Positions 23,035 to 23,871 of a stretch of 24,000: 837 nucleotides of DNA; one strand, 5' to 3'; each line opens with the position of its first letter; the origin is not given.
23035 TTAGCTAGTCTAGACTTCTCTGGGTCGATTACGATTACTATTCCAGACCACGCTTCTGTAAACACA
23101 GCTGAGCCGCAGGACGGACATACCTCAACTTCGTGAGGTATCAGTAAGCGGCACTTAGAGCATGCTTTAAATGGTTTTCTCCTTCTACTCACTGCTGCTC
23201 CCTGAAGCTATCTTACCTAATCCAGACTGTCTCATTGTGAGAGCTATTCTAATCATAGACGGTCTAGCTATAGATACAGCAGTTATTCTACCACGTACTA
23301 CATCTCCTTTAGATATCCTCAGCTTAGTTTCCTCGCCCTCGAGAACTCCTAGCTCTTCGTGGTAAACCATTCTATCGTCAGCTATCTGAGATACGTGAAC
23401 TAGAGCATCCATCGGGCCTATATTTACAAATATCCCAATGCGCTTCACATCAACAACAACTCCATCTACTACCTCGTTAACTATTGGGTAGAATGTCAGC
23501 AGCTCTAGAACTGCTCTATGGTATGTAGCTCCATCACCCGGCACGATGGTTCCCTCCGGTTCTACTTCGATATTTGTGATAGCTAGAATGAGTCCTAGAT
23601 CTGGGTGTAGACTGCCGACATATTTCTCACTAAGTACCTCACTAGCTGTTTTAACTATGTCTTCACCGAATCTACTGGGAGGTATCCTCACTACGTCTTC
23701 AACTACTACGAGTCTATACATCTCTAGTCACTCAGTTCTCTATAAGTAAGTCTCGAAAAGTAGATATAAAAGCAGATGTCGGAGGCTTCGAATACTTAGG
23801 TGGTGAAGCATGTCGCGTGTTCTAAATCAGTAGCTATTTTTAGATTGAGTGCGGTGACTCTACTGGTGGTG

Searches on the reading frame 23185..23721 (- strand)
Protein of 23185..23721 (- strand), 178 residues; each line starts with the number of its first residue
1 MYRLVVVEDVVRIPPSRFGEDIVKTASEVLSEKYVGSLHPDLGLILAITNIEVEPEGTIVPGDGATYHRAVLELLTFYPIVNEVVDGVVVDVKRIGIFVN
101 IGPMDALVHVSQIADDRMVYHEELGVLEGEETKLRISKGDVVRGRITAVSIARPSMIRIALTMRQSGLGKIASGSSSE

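Call 49: find_encoding_contigs(protein=window:23185-23721:-, flank=10000, max_places=1)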
Protein window:23185-23721:- (178 aa): 5 contigs read that carry it; 1 place shown.
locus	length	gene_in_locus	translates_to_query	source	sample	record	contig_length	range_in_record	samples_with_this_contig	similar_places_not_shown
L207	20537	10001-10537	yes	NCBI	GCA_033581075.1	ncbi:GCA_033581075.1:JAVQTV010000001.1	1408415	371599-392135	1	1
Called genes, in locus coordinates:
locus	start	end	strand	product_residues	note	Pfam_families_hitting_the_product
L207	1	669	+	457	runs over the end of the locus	PF01554:MatE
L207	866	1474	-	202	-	PF06157:DUF973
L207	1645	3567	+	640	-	PF03485:Arg_tRNA_synt_N (weak), PF00750:tRNA-synt_1d, PF05746:DALR_1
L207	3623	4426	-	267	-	-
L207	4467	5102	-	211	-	PF02254:TrkA_N, PF02080:TrkA_C (weak)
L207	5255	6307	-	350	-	PF00752:XPG_N, PF00867:XPG_I, PF01367:5_3_exonuc (weak)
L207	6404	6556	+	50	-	-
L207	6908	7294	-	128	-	-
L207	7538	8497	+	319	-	PF02729:OTCace_N, PF00185:OTCace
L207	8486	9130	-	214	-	-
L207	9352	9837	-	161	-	PF04008:Adenosine_kin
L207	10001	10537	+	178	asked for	PF03876:SHS2_Rpb7-N, PF00575:S1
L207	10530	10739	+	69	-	PF06093:Spt4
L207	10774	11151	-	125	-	PF00583:Acetyltransf_1 (weak), PF14542:Acetyltransf_CG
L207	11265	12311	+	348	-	PF01008:IF-2B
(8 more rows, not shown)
